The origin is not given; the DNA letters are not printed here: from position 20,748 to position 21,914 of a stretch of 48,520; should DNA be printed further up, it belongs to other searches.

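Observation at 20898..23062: Tandem paralogous NTase-HEPN fusion proteins, one with and one without the R-x4-H motif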

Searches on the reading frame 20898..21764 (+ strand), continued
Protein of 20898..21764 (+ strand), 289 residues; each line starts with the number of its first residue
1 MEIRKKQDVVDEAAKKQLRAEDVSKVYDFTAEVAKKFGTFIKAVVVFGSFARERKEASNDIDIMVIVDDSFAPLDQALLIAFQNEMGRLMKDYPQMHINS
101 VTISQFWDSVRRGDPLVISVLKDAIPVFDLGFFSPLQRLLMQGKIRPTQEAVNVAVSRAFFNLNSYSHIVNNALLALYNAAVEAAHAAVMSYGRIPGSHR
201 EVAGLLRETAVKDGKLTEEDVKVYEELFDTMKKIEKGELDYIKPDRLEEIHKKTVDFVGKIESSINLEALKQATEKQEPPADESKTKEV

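Call 62: search_protein_families(library=pfam, proteins=[P0092, P0110, P0125, P0121, P0137, P0193, P0218, P0213, P0181], max_evalue=0.01)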
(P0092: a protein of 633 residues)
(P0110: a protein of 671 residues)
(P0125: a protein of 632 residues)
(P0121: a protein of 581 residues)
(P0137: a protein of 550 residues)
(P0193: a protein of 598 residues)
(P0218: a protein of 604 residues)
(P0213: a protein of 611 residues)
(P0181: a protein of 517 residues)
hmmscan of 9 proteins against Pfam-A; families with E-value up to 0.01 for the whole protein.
P0092 (633 aa): 4 families
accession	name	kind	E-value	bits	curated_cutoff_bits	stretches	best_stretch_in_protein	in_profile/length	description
PF01909.29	NTP_transf_2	-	6.8e-10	39.7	21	1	20-85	7-74/93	Nucleotidyltransferase domain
PF18765.7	Polbeta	-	1.8e-09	38.1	26.9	1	22-82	8-66/93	Polymerase beta, Nucleotidyltransferase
PF03445.19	DUF294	-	0.00027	21.3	21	1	4-72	30-97/138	Putative nucleotidyltransferase DUF294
PF22600.2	MTPAP-like_central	-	0.0061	17.1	27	0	17-75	33-89/139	Poly(A) RNA polymerase, mitochondrial-like, central palm domain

P0110 (671 aa): 3 families
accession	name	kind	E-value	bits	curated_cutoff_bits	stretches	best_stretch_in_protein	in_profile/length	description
PF01909.29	NTP_transf_2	-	0.00022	22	21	1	226-271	9-56/93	Nucleotidyltransferase domain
PF18765.7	Polbeta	-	0.00053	20.5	26.9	1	231-292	11-71/93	Polymerase beta, Nucleotidyltransferase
PF20879.2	SidM_N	-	0.0022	17.8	27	1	237-266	63-93/285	SidM, N-terminal domain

P0125 (632 aa): 3 families
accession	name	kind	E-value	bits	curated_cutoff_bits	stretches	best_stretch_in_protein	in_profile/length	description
PF01909.29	NTP_transf_2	-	3.5e-06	27.8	21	1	187-233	11-59/93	Nucleotidyltransferase domain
PF18765.7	Polbeta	-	5.8e-05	23.6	26.9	1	190-238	9-58/93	Polymerase beta, Nucleotidyltransferase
PF12633.13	Adenyl_cycl_N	-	0.0011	19.4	27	1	190-238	90-137/199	Adenylate cyclase NT domain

P0121 (581 aa): 3 families
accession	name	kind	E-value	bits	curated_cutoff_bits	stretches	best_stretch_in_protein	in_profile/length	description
PF01909.29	NTP_transf_2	-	2.1e-07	31.7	21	1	139-192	5-60/93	Nucleotidyltransferase domain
PF18765.7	Polbeta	-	5.2e-06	27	26.9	1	145-196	6-58/93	Polymerase beta, Nucleotidyltransferase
PF22600.2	MTPAP-like_central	-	0.005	17.4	27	0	146-198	37-85/139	Poly(A) RNA polymerase, mitochondrial-like, central palm domain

P0137 (550 aa): 3 families
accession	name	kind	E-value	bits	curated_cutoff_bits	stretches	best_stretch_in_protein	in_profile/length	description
PF18765.7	Polbeta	-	1.5e-08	35.1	26.9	1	122-178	15-64/93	Polymerase beta, Nucleotidyltransferase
PF01909.29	NTP_transf_2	-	7.9e-08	33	21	1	123-166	17-64/93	Nucleotidyltransferase domain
PF22600.2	MTPAP-like_central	-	6.2e-05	23.5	27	1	101-178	22-93/139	Poly(A) RNA polymerase, mitochondrial-like, central palm domain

P0193 (598 aa): 2 families
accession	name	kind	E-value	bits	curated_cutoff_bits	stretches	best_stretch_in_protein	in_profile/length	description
PF18765.7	Polbeta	-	2.6e-06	27.9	26.9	1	3-54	11-58/93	Polymerase beta, Nucleotidyltransferase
PF01909.29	NTP_transf_2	-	4.6e-06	27.4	21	1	5-51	14-61/93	Nucleotidyltransferase domain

P0218 (604 aa): 3 families
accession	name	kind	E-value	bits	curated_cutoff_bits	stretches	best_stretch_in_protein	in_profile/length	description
PF01909.29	NTP_transf_2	-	1.2e-07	32.5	21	1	9-78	4-71/93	Nucleotidyltransferase domain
PF18765.7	Polbeta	-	7e-07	29.8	26.9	1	15-65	5-54/93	Polymerase beta, Nucleotidyltransferase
PF22600.2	MTPAP-like_central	-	0.0064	17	27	0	5-64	21-76/139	Poly(A) RNA polymerase, mitochondrial-like, central palm domain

P0213 (611 aa): 2 families
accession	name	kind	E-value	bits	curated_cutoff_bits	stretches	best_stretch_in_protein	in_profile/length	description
PF01909.29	NTP_transf_2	-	2.9e-07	31.2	21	1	9-87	4-76/93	Nucleotidyltransferase domain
PF18765.7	Polbeta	-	1.4e-06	28.8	26.9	1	24-69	13-60/93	Polymerase beta, Nucleotidyltransferase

P0181 (517 aa): 7 families
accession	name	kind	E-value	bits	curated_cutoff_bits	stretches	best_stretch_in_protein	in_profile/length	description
PF01909.29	NTP_transf_2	-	1.9e-09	38.3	21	1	166-206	5-43/93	Nucleotidyltransferase domain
PF18765.7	Polbeta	-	5.2e-09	36.6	26.9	1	170-212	4-43/93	Polymerase beta, Nucleotidyltransferase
PF22600.2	MTPAP-like_central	-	1.8e-05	25.3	27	1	151-215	15-71/139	Poly(A) RNA polymerase, mitochondrial-like, central palm domain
PF08484.17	Methyltransf_14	-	0.00032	21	23.5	1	130-190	19-81/160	C-methyltransferase C-terminal domain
PF00730.31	HhH-GPD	-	0.00071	20.3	26.2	1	87-196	16-67/108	HhH-GPD superfamily base excision DNA repair protein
PF12633.13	Adenyl_cycl_N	-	0.00086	19.8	27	1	153-211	68-125/199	Adenylate cyclase NT domain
PF14520.12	HHH_5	-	0.0011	19.8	27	1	80-134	2-57/57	Helix-hairpin-helix domain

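Call 66: search_protein_families(library=pfam, proteins=[P0112, P0173, P0175, P0180, P0183, P0208, P0209, P0215, P0225, P0187], max_evalue=0.01)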
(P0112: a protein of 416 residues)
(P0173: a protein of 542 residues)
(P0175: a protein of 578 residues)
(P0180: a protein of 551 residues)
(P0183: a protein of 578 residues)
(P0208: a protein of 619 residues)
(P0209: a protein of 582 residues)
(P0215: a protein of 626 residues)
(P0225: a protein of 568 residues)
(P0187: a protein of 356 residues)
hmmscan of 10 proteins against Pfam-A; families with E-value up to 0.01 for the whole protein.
P0112 (416 aa): 2 families
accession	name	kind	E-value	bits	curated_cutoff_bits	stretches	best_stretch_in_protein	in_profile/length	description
PF01909.29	NTP_transf_2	-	9.2e-08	32.8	21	1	164-221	6-56/93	Nucleotidyltransferase domain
PF18765.7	Polbeta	-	1.6e-07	31.8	26.9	1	174-211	13-49/93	Polymerase beta, Nucleotidyltransferase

P0173 (542 aa): 3 families
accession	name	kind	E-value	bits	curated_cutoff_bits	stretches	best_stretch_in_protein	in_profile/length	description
PF01909.29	NTP_transf_2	-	1.1e-08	35.8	21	1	107-150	13-54/93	Nucleotidyltransferase domain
PF18765.7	Polbeta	-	6.1e-08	33.2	26.9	1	108-150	11-52/93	Polymerase beta, Nucleotidyltransferase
PF22600.2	MTPAP-like_central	-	4.7e-06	27.2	27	1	72-158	3-85/139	Poly(A) RNA polymerase, mitochondrial-like, central palm domain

P0175 (578 aa): 3 families
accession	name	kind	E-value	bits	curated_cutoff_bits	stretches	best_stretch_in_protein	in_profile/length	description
PF01909.29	NTP_transf_2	-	0.00021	22.1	21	1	147-193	10-47/93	Nucleotidyltransferase domain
PF18765.7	Polbeta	-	0.001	19.6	26.9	1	152-199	12-58/93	Polymerase beta, Nucleotidyltransferase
PF18737.6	HEPN_MAE_28990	-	0.0073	16.9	26.8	0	344-393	156-206/211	MAE_28990/MAE_18760-like HEPN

P0180 (551 aa): 6 families
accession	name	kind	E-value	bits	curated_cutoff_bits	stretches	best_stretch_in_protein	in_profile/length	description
PF01909.29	NTP_transf_2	-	9.3e-09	36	21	1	128-160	13-45/93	Nucleotidyltransferase domain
PF18765.7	Polbeta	-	2.1e-08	34.6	26.9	1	125-164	9-43/93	Polymerase beta, Nucleotidyltransferase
PF03445.19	DUF294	-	0.00085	19.7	21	1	114-168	34-90/138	Putative nucleotidyltransferase DUF294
PF05168.19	HEPN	-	0.00087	19.9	22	1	253-356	15-116/117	HEPN domain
PF18737.6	HEPN_MAE_28990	-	0.0039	17.8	26.8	0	313-364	160-205/211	MAE_28990/MAE_18760-like HEPN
PF22600.2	MTPAP-like_central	-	0.0054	17.3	27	0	131-174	41-84/139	Poly(A) RNA polymerase, mitochondrial-like, central palm domain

P0183 (578 aa): 4 families
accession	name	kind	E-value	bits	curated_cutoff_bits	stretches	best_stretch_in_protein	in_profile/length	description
PF01909.29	NTP_transf_2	-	2.3e-09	38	21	1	137-202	5-61/93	Nucleotidyltransferase domain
PF18765.7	Polbeta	-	1.8e-06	28.4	26.9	1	138-216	1-78/93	Polymerase beta, Nucleotidyltransferase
PF22600.2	MTPAP-like_central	-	0.0016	19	27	1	135-194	28-83/139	Poly(A) RNA polymerase, mitochondrial-like, central palm domain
PF03445.19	DUF294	-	0.0095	16.3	21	0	148-203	49-106/138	Putative nucleotidyltransferase DUF294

P0208 (619 aa): 3 families
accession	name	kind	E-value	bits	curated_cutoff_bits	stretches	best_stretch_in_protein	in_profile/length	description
PF01909.29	NTP_transf_2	-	3.6e-06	27.7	21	1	182-238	11-70/93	Nucleotidyltransferase domain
PF18765.7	Polbeta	-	0.00012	22.6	26.9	1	184-231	12-58/93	Polymerase beta, Nucleotidyltransferase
PF22600.2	MTPAP-like_central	-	0.0033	18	27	0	179-229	35-81/139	Poly(A) RNA polymerase, mitochondrial-like, central palm domain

P0209 (582 aa): 3 families
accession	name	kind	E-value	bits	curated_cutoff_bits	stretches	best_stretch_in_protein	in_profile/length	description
PF18765.7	Polbeta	-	1.1e-08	35.6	26.9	1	168-224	8-58/93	Polymerase beta, Nucleotidyltransferase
PF01909.29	NTP_transf_2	-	5.5e-08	33.5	21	1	159-217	4-47/93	Nucleotidyltransferase domain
PF22600.2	MTPAP-like_central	-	4.2e-05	24.1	27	1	159-226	29-91/139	Poly(A) RNA polymerase, mitochondrial-like, central palm domain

P0215 (626 aa): 3 families
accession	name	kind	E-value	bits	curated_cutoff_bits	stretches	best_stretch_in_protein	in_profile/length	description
PF01909.29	NTP_transf_2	-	0.00032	21.5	21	1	201-250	13-58/93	Nucleotidyltransferase domain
PF18765.7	Polbeta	-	0.00083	19.9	26.9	1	202-249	12-58/93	Polymerase beta, Nucleotidyltransferase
PF20879.2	SidM_N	-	0.006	16.3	27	0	207-237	63-94/285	SidM, N-terminal domain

P0225 (568 aa): 3 families
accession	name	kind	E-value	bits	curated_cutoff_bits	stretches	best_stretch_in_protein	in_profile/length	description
PF01909.29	NTP_transf_2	-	4.5e-06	27.4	21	1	118-181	2-56/93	Nucleotidyltransferase domain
PF18765.7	Polbeta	-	1.9e-05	25.2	26.9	1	132-196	13-76/93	Polymerase beta, Nucleotidyltransferase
PF22550.1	CesT_Tir_1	-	0.0013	19.1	27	0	350-398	3-51/131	CesT_Tir_1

P0187 (356 aa): 2 families
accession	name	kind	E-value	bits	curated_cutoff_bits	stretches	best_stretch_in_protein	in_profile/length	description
PF01909.29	NTP_transf_2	-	0.00026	21.8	21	1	170-231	8-67/93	Nucleotidyltransferase domain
PF18765.7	Polbeta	-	0.00076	20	26.9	1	177-219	10-53/93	Polymerase beta, Nucleotidyltransferase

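Call 78: find_related_loci(query=A5, collection=metagenome_contigs, flank=6000)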
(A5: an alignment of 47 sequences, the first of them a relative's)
Query A5 (289 aa) in metagenome_contigs; peptide patterns used: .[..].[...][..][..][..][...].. (x = any residue, [..] = any of these).
600 stretches matched a pattern (row limit reached: there are more); 270 encode a relative of the query (tblastn E <= 1e-3); the best 80 are kept; 80 distinct loci.
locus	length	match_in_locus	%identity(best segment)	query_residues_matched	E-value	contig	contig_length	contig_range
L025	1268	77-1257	63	1-275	4e-132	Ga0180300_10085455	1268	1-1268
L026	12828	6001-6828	67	1-276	3e-118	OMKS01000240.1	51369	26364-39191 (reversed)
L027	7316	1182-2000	56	1-273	1e-110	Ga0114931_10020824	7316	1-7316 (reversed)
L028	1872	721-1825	55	1-277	7e-111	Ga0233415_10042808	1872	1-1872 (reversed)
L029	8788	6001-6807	38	6-272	1e-56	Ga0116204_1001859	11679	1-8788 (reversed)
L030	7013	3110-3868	40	21-266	4e-55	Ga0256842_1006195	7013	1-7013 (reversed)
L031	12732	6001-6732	40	22-265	5e-53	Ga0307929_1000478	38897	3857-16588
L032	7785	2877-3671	36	1-268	4e-50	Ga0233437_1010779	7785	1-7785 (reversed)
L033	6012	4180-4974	36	1-268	4e-50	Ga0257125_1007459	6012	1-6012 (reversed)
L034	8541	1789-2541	37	19-268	3e-49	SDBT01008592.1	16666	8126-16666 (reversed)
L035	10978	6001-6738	39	21-263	4e-49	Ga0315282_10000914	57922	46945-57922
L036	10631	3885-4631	38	21-267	3e-48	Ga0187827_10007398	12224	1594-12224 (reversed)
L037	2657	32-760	39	21-261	5e-48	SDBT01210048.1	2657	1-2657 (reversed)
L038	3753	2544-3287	36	19-265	4e-48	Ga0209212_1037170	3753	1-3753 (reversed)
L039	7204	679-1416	38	21-265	8e-48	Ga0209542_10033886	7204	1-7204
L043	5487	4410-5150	39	21-265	2e-47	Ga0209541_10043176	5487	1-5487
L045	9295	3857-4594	37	21-265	2e-47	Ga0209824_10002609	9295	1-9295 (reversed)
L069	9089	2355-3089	37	22-265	1e-44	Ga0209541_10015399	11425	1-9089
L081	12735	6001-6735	38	21-265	4e-43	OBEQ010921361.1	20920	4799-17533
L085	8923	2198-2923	34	28-266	8e-43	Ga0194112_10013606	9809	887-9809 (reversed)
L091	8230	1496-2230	35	21-265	1e-41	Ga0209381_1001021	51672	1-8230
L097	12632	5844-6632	31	1-265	1e-41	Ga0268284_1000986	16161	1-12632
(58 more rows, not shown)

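Call 81: search_protein_families(library=pfam, proteins=[L085:181-2100:+, L091:2853-4280:-, L034:690-1541:-, L043:1754-2317:+, L081:3339-3989:+, L069:3134-3724:+, L097:1436-3028:+, L045:2449-2904:+], max_evalue=0.01)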
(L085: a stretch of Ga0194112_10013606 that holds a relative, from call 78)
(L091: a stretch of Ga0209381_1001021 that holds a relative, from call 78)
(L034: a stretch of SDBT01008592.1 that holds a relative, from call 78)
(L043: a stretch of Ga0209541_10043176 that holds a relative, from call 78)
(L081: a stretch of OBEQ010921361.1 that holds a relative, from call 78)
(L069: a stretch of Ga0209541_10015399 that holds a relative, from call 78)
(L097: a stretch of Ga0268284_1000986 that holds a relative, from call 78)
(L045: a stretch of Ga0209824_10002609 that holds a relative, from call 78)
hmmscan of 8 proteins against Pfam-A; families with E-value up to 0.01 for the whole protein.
L085:181-2100:+ (640 aa): 1 family
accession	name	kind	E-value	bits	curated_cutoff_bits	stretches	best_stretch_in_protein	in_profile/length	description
PF01261.30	AP_endonuc_2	-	2.5e-14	54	31.1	2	467-569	146-231/249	Xylose isomerase-like TIM barrel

L091:2853-4280:- (476 aa): 2 families
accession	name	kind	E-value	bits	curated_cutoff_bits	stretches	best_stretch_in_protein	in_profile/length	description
PF12389.13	Peptidase_M73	-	0.005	17.1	22.5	0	174-228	55-103/196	Camelysin metallo-endopeptidase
PF07705.17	CARDB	-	0.0087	16.7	22.7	0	291-351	8-67/101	CARDB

L034:690-1541:- (284 aa): 1 family
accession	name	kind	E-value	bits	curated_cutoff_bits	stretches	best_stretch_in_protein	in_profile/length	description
PF04467.17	DUF483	-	6.3e-05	23.4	25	1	108-194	29-105/122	Protein of unknown function (DUF483)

L043:1754-2317:+ (188 aa): 5 families
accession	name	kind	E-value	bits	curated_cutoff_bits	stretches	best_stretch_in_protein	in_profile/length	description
PF13847.12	Methyltransf_31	-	4e-06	27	27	1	69-136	5-80/145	Methyltransferase domain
PF08123.19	DOT1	-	2e-05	24.7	23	1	56-118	31-95/205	Histone methylation protein DOT1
PF00398.26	RrnaAD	-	6.7e-05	22.5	24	1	59-128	22-95/263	Ribosomal RNA adenine dimethylase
PF13649.12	Methyltransf_25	-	0.00029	21.9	27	1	72-135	2-69/97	Methyltransferase domain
PF13679.12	Methyltransf_32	-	0.0062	16.9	27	1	64-125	22-91/143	Methyltransferase domain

L081:3339-3989:+ (217 aa): 0 families

L069:3134-3724:+ (197 aa): 1 family
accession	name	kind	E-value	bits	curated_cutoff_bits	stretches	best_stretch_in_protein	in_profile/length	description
PF02676.19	TYW3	-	6.9e-50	169.8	27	1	13-193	5-210/211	Methyltransferase TYW3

L097:1436-3028:+ (531 aa): 0 families

L045:2449-2904:+ (152 aa): 1 family
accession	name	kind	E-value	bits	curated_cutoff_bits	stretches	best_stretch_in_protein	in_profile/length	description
PF04472.17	SepF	-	3.1e-09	37.4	27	1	50-123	3-70/72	Cell division protein SepF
